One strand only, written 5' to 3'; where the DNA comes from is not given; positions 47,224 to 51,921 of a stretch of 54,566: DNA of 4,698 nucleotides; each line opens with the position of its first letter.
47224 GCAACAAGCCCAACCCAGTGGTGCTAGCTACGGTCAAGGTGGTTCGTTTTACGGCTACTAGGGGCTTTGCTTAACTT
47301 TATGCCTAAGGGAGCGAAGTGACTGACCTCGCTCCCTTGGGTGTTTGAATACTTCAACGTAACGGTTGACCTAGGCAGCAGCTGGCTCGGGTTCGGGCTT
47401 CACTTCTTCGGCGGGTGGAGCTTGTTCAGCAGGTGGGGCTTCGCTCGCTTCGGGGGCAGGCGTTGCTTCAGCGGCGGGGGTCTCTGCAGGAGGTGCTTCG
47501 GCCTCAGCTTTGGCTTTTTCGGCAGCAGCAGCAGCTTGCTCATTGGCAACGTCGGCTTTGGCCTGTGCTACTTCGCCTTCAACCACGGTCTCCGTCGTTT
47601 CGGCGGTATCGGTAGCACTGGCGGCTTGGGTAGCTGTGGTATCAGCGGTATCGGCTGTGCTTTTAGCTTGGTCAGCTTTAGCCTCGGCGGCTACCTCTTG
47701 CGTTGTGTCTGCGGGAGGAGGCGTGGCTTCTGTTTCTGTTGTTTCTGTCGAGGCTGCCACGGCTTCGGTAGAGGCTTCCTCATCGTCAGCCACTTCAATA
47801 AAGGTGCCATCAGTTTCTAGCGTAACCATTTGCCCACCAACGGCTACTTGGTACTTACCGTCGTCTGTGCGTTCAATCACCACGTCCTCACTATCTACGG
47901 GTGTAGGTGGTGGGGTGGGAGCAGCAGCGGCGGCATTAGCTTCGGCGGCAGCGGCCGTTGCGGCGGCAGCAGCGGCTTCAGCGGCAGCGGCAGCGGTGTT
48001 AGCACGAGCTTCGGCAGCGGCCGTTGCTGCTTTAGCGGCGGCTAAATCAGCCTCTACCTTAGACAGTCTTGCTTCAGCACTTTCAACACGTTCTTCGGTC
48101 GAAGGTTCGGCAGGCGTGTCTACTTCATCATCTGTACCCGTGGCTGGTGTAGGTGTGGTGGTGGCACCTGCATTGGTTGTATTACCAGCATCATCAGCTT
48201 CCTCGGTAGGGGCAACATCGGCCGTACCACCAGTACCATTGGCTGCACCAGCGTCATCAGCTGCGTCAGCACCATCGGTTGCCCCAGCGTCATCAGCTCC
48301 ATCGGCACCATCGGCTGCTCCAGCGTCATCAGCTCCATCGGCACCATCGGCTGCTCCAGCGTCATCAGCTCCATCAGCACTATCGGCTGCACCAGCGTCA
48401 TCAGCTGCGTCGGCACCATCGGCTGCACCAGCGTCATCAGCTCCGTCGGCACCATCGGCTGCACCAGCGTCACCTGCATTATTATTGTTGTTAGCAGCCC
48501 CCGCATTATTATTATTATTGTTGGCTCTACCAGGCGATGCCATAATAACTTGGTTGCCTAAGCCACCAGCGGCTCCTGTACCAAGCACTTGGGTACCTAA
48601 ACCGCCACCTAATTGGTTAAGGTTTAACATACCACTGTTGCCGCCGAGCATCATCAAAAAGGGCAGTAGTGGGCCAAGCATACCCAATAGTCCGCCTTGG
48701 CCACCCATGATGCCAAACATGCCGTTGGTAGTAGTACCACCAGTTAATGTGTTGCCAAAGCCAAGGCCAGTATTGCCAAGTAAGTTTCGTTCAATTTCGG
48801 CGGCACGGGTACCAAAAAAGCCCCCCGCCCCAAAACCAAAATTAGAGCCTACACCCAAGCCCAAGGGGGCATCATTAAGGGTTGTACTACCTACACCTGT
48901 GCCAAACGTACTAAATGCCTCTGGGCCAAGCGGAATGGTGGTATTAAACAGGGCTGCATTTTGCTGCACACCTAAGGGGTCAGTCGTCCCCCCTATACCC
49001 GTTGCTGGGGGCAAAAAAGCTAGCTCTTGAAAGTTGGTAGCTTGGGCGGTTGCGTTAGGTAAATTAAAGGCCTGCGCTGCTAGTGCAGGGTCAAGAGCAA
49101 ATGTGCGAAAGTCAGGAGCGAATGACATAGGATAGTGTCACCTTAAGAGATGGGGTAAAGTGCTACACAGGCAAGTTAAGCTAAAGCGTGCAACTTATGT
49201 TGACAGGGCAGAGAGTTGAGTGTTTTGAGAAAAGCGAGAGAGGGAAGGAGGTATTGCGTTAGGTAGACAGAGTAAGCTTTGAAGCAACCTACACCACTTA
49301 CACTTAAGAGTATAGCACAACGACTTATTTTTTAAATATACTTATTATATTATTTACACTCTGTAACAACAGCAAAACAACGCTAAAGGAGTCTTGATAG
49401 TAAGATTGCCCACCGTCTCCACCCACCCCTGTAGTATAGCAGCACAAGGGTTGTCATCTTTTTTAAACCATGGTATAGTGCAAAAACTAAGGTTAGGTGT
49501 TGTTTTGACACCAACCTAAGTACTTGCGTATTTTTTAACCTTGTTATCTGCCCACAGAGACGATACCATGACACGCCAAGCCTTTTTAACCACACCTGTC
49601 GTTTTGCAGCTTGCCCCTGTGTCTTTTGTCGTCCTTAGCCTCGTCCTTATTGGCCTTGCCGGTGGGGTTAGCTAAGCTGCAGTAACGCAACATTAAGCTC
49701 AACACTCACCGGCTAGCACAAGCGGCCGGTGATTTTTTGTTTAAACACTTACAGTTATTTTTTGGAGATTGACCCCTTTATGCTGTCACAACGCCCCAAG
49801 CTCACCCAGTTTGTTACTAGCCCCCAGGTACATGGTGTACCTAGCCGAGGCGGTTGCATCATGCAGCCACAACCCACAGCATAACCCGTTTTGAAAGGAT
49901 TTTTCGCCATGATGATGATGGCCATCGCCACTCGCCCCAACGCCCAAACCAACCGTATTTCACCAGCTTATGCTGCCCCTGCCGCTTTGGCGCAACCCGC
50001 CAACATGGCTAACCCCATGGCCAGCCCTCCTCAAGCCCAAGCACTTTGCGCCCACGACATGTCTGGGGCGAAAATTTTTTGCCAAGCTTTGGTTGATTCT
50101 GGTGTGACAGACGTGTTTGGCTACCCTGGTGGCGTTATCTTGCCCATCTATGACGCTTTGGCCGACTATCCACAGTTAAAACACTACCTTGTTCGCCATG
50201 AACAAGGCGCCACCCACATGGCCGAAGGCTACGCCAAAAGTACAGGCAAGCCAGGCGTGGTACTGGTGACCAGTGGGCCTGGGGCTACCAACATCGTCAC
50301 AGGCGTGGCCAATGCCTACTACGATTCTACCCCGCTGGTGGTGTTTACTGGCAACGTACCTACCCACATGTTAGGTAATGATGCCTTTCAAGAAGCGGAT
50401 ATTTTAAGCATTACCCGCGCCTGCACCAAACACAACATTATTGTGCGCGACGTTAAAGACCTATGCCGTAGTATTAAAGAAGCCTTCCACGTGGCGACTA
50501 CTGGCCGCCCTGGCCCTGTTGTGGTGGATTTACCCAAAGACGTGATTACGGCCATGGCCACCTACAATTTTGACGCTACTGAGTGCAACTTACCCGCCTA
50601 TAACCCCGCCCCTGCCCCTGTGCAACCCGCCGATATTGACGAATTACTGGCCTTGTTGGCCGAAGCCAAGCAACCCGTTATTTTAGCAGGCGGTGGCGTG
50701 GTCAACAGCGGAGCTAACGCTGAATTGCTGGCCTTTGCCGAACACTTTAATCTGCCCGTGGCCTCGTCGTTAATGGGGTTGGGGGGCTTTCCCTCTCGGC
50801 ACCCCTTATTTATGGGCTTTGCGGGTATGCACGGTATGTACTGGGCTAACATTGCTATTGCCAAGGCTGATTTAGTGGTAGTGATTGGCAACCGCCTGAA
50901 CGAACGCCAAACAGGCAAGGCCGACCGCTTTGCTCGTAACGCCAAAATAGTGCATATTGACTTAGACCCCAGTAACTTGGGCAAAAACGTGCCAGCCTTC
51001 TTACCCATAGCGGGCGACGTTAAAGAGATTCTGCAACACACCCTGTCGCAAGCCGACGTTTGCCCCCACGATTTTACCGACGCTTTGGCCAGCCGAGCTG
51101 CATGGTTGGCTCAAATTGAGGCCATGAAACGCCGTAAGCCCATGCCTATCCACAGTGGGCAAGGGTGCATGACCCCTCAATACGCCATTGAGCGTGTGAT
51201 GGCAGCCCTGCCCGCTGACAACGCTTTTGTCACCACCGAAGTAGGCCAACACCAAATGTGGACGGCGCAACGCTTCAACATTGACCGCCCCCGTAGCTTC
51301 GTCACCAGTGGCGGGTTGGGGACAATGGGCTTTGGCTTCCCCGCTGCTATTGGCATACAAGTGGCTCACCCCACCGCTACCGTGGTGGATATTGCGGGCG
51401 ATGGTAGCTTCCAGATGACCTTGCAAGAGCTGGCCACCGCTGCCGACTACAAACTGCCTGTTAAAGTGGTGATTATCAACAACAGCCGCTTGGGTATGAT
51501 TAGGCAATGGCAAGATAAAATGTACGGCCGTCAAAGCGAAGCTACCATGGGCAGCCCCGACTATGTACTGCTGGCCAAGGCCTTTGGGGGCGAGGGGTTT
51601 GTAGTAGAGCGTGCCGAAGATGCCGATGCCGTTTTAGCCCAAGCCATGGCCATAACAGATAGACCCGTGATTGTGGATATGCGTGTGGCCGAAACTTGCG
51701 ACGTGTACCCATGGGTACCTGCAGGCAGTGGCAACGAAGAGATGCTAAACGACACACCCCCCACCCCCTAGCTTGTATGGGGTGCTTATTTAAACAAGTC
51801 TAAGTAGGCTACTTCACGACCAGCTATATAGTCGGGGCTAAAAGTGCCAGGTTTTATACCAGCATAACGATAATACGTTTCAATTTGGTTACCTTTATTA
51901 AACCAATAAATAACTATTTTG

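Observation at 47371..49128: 585-aa modular low-complexity protein: FG/GLFG-like Gly-rich region, poly-Asn, tandem acidic DGAD repeats and a poly-Ala helix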

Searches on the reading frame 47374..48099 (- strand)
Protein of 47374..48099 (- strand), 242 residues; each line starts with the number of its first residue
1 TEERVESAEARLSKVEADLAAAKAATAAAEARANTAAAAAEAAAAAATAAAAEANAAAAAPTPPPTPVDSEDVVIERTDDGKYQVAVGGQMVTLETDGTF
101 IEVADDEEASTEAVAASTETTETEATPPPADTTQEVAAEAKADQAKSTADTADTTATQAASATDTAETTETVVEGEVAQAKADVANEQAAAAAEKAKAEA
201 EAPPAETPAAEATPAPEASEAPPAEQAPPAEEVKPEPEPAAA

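Call 38: search_solved_structures(query=window:47374-48099:-, max_evalue=10)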
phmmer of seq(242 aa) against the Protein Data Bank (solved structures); distinct sequences matched with E-value up to 10: 3.
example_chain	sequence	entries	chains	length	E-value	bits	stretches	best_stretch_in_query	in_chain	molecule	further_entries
8x9y_Z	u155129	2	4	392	0.16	15.2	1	28-93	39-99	Tri1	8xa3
7ufr_A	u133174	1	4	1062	0.24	14.6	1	65-125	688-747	Alpha-mannosidase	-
7ufu_A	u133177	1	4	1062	0.24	14.6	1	65-125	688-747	Alpha-mannosidase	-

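Call 39: search_protein_families(library=pfam, proteins=[window:47374-48099:-], max_evalue=10)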
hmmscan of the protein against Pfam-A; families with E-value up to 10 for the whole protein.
seq(242 aa): 1 family
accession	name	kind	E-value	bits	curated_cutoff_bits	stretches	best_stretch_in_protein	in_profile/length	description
PF24917.1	BLTP3A_B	-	0.069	10.8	24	1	58-187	1300-1414/1429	Bridge-like lipid transfer protein family member 3A/B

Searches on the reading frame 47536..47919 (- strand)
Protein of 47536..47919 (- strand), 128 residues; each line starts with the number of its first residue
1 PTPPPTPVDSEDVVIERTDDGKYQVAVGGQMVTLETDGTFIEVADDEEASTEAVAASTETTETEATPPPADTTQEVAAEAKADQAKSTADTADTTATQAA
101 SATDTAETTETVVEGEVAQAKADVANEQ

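Call 40: find_homologous_proteins(query=window:47536-47919:-, max_evalue=1)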
Query seq(128 aa): 1278 candidates shared short words with the query, none scored E <= 1.
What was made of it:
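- Tried and rejected: The C-terminal part, aa 405-532, has no homologue even at E <= 1 (call 40).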

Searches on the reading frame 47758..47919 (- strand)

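Call 39: search_protein_families(library=pfam, proteins=[window:47758-47919:-], max_evalue=10)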
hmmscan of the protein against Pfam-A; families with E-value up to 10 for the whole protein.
seq(54 aa): 1 family
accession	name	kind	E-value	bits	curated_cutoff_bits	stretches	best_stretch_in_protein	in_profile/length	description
PF24123.1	Myosin_VII_N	-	0.032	14.7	27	1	15-49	8-40/53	Myosin VII N-terminal beta barrel domain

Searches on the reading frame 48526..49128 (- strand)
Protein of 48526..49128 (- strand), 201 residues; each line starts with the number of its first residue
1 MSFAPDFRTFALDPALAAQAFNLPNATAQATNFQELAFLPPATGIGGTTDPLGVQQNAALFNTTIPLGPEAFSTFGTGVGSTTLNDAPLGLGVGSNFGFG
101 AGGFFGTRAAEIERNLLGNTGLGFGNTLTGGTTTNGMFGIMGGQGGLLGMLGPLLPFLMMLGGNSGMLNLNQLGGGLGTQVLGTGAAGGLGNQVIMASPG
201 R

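Call 14: find_homologous_proteins(query=window:48526-49128:-, max_evalue=0.01)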
Query seq(201 aa) (201 aa): 1 proteins with E <= 0.01 among 2315 candidates.
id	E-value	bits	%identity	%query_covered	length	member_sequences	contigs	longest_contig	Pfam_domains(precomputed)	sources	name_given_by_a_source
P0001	2.8e-49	186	60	99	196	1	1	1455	-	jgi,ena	-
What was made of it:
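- P0001 was the only hit among 5.8 billion clusters (call 14).
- Tried and rejected: Splitting the protein recovered P0001 (call 14).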

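Call 16: find_encoding_contigs(protein=P0001, flank=10000)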
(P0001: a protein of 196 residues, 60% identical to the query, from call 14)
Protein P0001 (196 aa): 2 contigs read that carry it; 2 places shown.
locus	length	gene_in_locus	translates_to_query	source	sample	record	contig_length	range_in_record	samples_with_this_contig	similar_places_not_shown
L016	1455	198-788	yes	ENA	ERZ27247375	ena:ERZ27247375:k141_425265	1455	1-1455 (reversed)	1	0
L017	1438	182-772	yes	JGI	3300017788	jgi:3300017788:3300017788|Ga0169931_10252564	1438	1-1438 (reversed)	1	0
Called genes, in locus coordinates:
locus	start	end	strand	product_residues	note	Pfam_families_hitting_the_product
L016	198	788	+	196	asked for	-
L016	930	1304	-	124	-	-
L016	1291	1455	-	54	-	?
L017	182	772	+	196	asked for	-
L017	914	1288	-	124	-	-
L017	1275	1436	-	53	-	?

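Call 27: search_protein_representatives(alignment_id=A1)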
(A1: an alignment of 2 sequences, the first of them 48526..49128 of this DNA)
Query: 2 sequences, 217 profile positions. Proteins with E-value up to 0.001 (for the whole library): 1; up to 1e-10: 1; up to 1e-30: 1. The best 1 are listed.
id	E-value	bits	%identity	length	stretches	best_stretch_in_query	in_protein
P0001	4.2e-102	356.7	-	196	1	1-217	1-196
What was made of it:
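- Closest known: FG-nucleoporin cohesive domains. Different: No homology is detectable (call 27).
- Closest known: Mms6/MamG/MamD-type proteins. Different: No sequence similarity was found (call 27).
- It was also the only hit among 1.84 billion representatives read exhaustively with a profile (call 27).
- Tried and rejected: A profile of the head found nothing further among 1.84 billion representatives, apart from P0001, which was itself in the query profile (call 27).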

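Call 31: find_related_loci(query=A1, collection=metagenome_contigs, flank=6000)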
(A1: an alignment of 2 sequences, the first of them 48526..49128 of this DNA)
Query A1 (201 aa) in metagenome_contigs; peptide patterns used: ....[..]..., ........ (x = any residue, [..] = any of these).
600 stretches matched a pattern (row limit reached: there are more); 1 encode a relative of the query (tblastn E <= 1e-3); 1 distinct loci.
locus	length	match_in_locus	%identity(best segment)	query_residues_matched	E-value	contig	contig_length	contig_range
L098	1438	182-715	60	1-199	1e-51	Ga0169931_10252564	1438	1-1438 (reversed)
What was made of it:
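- Tried and rejected: The metagenome scan with the head profile only re-found P0001's contig (call 31).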

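Call 37: search_solved_structures(query=A1, max_evalue=10)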
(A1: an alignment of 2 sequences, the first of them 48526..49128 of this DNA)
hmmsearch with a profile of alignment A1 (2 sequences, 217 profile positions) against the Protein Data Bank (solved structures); distinct sequences matched with E-value up to 10: 0.
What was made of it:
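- Tried and rejected: The head profile found nothing in the PDB (call 37).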

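Call 39: search_protein_families(library=pfam, proteins=[window:48526-49128:-, P0001], max_evalue=10)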
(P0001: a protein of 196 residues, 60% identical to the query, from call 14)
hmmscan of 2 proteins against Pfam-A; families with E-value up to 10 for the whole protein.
window:48526-49128:- (201 aa): 0 families

P0001 (196 aa): 0 families

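Call 48: predict_structure(alignment_id=A1)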
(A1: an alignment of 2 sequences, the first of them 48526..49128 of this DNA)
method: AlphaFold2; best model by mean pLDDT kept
length: 201 residues; sequences in the alignment: 2
mean_pLDDT: 42.9   pTM: 0.14
mean pLDDT of the five models: 42.9, 38.6, 36.6, 36.3, 32.5
residues with pLDDT >= 90: 0; 70-90: 0; 50-70: 25; < 50: 176
segments of 3 or more residues with pLDDT < 50: 1-50, 52-113, 117-148, 165-167, 174-193, 196-201
pLDDT, mean of each block of 10 residues (from residue 1): 44 46 40 37 39 42 42 41 41 38 42 49 41 36 44 56 49 44 44 45 37
secondary structure, 60 per line:
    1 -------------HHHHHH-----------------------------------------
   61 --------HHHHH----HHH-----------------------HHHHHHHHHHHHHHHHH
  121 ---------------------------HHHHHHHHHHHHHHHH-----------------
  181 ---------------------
elements in order: H14-19 H69-73 H104-120 H148-163
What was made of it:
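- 48760..48837 (-): Invariant core motif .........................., aa 98-123. It holds the domain's only cluster of charged residues (R108, E111, E113, R114). AlphaFold2 predicts a low-confidence helix at 104-120 (call 48).
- Its 'disorder' for the head is uninformative (call 48).
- Tried and rejected: AlphaFold2 on the head with a two-sequence alignment gave pLDDT 43 (call 48).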

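Call 55: find_related_loci(query=A1, collection=viral_contigs, flank=5000)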
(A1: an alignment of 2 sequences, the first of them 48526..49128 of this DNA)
Query A1 (201 aa) in viral_contigs; peptide patterns used: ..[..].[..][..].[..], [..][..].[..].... (x = any residue, [..] = any of these).
69 stretches matched a pattern, but none encodes a relative of the query by tblastn (E <= 1e-3).

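Call 56: search_dna_similar(query=window:48526-49128:-, collection=phages, mode=protein, max_evalue=0.01)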
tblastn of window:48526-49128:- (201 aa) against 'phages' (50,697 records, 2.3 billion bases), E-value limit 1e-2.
No match.

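Call 57: search_dna_similar(query=window:48526-49128:-, collection=plasmids, mode=protein, max_evalue=0.01)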
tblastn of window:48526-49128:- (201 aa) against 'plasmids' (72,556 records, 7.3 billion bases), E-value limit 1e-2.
No match.
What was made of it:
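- Tried and rejected: IMG/VR viral contigs, GenBank phages and PLSDB plasmids gave nothing (calls 55-57).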

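Call 60: search_protein_families(library=phrogs, proteins=[P0001], max_evalue=0.01)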
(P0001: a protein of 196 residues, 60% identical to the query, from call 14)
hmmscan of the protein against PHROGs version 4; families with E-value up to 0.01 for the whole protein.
P0001 (196 aa): 0 families

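Call 61: search_protein_families(library=padloc, proteins=[P0001], max_evalue=0.01)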
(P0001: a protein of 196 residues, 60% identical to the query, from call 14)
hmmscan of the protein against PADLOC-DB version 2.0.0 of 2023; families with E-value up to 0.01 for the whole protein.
P0001 (196 aa): 0 families

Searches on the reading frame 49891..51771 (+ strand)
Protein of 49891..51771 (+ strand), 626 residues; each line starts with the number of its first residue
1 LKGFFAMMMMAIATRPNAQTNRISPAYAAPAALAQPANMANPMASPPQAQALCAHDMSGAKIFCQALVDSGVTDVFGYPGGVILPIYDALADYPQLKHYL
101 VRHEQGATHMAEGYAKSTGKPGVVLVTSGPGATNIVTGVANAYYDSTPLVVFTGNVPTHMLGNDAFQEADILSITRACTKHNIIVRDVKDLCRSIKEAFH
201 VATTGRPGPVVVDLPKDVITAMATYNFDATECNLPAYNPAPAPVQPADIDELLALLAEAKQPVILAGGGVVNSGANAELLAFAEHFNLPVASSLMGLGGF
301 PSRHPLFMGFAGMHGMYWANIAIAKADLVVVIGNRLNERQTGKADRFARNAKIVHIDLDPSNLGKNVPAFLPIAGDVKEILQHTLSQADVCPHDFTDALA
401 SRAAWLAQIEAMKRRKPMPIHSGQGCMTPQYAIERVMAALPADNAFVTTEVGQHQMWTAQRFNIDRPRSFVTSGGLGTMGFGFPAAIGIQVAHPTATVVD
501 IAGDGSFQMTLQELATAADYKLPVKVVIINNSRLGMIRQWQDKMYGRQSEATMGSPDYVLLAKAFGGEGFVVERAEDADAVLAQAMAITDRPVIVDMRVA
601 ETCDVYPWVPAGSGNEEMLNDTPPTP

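Call 4: search_protein_families(library=pfam, proteins=[window:49891-51771:+], max_evalue=0.1)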
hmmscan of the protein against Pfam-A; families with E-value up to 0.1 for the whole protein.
window:49891-51771:+ (626 aa): 3 families
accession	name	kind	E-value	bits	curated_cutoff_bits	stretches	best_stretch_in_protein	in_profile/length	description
PF02775.26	TPP_enzyme_C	-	2.4e-53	180.4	21.9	1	451-596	2-150/151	Thiamine pyrophosphate enzyme, C-terminal TPP binding domain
PF00205.28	TPP_enzyme_M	-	7.4e-47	158.9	30.4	1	249-383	1-136/137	Thiamine pyrophosphate enzyme, central domain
PF02776.23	TPP_enzyme_N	-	4e-42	143.2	26.8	1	57-173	1-118/119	Thiamine pyrophosphate enzyme, N-terminal TPP binding domain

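Call 28: find_related_loci(query=window:49891-51771:+, collection=genome_contigs, flank=8000)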
Query window:49891-51771:+ (626 aa) in genome_contigs; peptide patterns used: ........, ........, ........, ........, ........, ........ (x = any residue, [..] = any of these).
600 stretches matched a pattern (row limit reached: there are more); 600 encode a relative of the query (tblastn E <= 1e-3); the best 80 are kept; 80 distinct loci.
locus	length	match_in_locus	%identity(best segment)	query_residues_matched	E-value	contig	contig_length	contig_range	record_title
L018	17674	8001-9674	65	57-619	0e+0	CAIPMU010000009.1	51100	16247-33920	MAG: Vampirovibrio chlorellavorus isolate Umea1_bin-2013 genome assembly, contig: bin-2013:09/20, whole genome shotgun s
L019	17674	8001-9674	51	57-619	0e+0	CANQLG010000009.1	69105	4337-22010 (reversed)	MAG: Candidatus Gastranaerophilales bacterium isolate Lapin-015__bin9 genome assembly, contig: Lapin-015__NODE_305_lengt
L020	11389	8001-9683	50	57-621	0e+0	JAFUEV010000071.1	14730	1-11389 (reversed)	Bacterium isolate RGIG4430 Roe_deer_Omasum-3__c169440, whole genome shotgun sequence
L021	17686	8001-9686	50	57-622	0e+0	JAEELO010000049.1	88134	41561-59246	MAG: Candidatus Gastranaerophilales bacterium isolate Tb.RUG.218 k141_3730616_flag=0_multi=18.3771_len=88134, whole geno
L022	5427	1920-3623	51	57-624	0e+0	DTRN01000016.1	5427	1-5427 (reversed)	MAG TPA_asm: Nitrospirales bacterium isolate UWMA-0026 NODE_12674_length_5427_cov_0.218468, whole genome shotgun sequenc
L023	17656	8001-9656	50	57-613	1e-179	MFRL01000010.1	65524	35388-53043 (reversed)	MAG: Candidatus Melainabacteria bacterium GWF2_37_15 gwf2_scaffold_1285, whole genome shotgun sequence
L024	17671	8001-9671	50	58-619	1e-179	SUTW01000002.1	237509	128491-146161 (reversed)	MAG: Cyanobacteria bacterium SIG30 NODE_621_length_237509_cov_4.908982, whole genome shotgun sequence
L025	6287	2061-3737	49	58-619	0e+0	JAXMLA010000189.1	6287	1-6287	MAG: Desulfuromonadales bacterium isolate L4_maxbin.016_sub k141_182521, whole genome shotgun sequence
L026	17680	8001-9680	48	57-619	2e-178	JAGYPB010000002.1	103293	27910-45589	MAG: Deltaproteobacteria bacterium isolate M55B183 2, whole genome shotgun sequence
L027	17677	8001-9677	51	57-619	2e-178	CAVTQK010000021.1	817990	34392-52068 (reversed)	MAG: uncultured delta proteobacterium isolate MFD00709.bin.1.229 genome assembly, contig: contig_31666, whole genome sho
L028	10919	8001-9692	49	55-619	9e-178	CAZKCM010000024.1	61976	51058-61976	MAG TPA_asm: uncultured Rhodospirillaceae bacterium isolate SRP268622_co1_584 genome assembly, contig: NODE_813_length_6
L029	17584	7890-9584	49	57-625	1e-177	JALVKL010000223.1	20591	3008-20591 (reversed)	MAG: bacterium isolate A1_metabat2_scaf2bin.157 A1_NODE_796_length_20591_cov_25.244820, whole genome shotgun sequence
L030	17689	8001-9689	49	56-621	3e-177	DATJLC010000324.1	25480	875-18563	MAG TPA_asm: Sphingobium sp. isolate SMAG_U15609 k141_226838, whole genome shotgun sequence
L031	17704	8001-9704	49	52-619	1e-176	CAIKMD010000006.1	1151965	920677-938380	MAG: uncultured Rhodospirillales bacterium isolate Umea3_bin-2224 genome assembly, contig: bin-2224:06/11, whole genome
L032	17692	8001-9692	47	58-619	2e-176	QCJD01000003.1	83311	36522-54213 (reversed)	Pelagibacteraceae bacterium AG-404-N13 Ga0172146_103, whole genome shotgun sequence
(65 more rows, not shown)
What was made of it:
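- The best IlvB match is a V. chlorellavorus MAG at 65%, followed by Gastranaerophilales at about 51% (call 28).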

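Call 49: find_encoding_contigs(protein=window:49909-51771:+, flank=6000, max_places=10)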
Protein window:49909-51771:+ (620 aa): no gene with exactly this product is on record in the collection.
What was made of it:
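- Tried and rejected: It failed because no identical product is on record (call 49).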
